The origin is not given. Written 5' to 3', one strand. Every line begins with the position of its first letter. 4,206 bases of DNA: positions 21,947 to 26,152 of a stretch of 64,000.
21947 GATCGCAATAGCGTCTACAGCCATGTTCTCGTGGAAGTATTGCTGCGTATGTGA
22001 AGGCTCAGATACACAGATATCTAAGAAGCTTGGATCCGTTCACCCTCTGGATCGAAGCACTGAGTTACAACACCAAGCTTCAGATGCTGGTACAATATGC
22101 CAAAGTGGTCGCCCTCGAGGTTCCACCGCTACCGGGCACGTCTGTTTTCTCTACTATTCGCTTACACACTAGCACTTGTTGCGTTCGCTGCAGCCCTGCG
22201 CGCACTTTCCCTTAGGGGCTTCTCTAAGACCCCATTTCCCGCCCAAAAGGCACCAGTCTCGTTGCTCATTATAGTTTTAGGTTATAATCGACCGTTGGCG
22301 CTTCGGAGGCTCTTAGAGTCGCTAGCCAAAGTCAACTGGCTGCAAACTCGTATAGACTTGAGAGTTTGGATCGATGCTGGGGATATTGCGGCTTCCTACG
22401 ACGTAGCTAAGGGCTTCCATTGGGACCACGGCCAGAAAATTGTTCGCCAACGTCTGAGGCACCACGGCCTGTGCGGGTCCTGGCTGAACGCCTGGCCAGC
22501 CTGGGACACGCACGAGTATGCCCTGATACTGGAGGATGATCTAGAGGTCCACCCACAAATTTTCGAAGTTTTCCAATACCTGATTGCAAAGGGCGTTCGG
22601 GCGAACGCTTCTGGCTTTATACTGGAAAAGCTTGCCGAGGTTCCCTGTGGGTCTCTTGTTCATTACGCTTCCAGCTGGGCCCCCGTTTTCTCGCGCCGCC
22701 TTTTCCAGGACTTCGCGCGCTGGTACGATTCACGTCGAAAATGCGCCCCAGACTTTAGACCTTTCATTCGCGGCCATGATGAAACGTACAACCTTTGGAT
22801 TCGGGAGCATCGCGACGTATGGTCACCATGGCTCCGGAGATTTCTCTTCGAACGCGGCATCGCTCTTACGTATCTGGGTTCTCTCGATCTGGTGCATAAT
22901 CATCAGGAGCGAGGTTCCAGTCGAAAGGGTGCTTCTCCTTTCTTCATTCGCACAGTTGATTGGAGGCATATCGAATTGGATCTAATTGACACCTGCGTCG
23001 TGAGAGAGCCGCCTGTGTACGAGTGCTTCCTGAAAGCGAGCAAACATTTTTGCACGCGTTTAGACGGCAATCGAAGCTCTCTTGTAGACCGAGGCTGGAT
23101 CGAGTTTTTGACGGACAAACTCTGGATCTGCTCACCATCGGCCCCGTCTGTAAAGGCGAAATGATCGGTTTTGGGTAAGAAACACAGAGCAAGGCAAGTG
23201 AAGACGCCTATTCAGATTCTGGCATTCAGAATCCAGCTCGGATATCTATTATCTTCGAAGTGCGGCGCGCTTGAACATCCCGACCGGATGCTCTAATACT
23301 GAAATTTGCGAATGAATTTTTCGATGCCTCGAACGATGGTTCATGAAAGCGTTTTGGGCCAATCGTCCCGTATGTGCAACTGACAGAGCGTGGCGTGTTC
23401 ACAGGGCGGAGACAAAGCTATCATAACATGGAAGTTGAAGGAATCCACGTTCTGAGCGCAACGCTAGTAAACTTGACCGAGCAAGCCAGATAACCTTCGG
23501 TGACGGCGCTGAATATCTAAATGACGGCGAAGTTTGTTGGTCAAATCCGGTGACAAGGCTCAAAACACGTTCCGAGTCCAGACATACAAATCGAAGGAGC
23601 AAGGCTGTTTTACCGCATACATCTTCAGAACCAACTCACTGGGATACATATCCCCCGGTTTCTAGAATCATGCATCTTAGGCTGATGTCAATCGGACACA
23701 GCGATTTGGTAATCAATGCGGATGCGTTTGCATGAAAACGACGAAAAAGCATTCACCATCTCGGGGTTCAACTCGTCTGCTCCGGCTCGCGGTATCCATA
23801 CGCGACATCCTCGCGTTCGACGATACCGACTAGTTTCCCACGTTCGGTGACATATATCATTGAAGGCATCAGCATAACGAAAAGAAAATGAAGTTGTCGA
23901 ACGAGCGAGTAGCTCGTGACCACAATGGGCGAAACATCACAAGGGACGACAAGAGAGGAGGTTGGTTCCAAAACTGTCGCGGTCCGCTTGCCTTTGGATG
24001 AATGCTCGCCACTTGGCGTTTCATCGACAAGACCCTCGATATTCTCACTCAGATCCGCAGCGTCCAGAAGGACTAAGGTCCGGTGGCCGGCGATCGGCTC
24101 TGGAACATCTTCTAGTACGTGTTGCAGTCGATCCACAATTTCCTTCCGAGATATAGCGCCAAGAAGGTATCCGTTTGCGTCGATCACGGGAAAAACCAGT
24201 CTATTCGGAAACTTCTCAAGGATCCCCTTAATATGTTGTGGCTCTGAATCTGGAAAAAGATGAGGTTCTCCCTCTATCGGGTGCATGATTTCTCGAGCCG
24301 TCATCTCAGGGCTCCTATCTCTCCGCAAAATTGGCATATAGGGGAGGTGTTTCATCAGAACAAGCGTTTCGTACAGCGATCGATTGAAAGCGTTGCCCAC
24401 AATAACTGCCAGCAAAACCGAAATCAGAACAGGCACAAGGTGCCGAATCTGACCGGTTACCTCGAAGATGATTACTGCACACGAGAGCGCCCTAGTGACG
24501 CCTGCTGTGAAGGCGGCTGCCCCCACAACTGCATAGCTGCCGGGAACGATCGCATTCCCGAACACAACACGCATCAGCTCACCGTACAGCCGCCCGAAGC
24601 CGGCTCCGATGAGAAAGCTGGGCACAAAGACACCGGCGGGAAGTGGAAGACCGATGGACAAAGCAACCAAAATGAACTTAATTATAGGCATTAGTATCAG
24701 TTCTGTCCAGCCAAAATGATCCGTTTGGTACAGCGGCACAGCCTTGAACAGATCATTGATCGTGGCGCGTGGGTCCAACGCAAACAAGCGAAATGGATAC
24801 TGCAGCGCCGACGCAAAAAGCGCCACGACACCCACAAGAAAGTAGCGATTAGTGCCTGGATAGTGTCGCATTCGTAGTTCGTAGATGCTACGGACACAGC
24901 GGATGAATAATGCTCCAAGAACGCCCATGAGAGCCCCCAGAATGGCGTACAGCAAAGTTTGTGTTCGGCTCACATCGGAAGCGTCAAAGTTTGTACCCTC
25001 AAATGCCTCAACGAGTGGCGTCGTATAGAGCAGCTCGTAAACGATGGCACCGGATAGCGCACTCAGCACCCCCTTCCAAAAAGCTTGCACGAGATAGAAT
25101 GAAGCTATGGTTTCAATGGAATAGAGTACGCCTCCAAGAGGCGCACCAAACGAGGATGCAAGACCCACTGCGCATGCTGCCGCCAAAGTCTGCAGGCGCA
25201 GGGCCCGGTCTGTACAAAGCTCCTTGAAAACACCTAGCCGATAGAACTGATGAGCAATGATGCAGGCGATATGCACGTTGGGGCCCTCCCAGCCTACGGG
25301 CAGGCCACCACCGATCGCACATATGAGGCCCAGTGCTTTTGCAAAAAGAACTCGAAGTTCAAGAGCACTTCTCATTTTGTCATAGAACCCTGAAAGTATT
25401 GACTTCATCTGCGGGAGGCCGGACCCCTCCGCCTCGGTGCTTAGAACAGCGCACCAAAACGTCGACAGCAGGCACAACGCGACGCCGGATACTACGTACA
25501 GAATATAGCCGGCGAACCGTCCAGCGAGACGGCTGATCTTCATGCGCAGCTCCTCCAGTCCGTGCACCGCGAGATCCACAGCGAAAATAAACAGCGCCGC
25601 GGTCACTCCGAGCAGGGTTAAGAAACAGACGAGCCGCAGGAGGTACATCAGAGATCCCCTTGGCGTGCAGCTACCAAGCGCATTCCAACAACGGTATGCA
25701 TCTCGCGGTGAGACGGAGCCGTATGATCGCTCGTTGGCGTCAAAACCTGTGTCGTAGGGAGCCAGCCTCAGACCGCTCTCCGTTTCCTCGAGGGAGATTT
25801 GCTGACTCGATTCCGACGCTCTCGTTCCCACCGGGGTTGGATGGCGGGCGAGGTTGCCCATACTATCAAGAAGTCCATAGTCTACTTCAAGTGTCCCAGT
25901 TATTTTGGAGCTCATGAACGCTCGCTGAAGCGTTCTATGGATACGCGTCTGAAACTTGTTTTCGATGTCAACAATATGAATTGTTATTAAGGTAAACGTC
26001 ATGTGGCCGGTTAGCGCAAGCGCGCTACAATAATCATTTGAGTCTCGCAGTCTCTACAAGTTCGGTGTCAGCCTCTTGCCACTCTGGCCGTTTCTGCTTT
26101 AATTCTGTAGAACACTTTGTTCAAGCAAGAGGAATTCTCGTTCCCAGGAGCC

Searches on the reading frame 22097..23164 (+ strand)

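Call 76: search_protein_families(library=pfam, max_evalue=0.01, proteins=[window:22097-23164:+])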
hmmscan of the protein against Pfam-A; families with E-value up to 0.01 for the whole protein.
window:22097-23164:+ (355 aa): 1 family
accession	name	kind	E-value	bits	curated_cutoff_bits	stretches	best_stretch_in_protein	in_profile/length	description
PF00535.33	Glycos_transf_2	-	6.3e-05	23.4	23.3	1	58-166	2-106/168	Glycosyl transferase family 2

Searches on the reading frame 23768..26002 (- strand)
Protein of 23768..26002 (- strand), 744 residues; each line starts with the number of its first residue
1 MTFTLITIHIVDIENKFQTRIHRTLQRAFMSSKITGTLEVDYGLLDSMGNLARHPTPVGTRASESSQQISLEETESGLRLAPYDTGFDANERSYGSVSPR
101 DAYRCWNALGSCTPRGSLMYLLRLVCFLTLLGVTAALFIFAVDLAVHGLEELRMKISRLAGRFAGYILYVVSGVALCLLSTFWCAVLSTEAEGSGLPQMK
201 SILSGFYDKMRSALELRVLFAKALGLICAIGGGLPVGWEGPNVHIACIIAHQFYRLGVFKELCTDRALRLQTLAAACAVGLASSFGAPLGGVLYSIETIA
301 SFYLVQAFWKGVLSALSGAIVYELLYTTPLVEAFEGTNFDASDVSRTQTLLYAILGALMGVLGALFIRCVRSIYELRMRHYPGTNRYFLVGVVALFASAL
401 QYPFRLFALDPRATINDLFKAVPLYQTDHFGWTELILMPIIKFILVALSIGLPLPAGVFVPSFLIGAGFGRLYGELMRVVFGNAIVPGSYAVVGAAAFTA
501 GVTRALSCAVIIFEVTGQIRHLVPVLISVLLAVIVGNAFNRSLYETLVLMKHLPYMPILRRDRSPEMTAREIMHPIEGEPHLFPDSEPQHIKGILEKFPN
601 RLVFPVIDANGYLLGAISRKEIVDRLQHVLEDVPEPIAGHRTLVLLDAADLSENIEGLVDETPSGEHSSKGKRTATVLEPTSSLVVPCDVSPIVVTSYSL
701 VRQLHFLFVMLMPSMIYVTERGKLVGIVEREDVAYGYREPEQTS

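Call 76: search_protein_families(library=pfam, max_evalue=0.01, proteins=[window:23768-26002:-])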
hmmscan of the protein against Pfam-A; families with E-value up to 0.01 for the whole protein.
window:23768-26002:- (744 aa): 2 families
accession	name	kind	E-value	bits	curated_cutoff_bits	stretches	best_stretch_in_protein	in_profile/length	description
PF00654.25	Voltage_CLC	-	4.2e-71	240.3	24.8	1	177-536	2-345/346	Voltage gated chloride channel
PF00571.33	CBS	-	1.8e-05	25.4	24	0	602-626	30-55/57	CBS domain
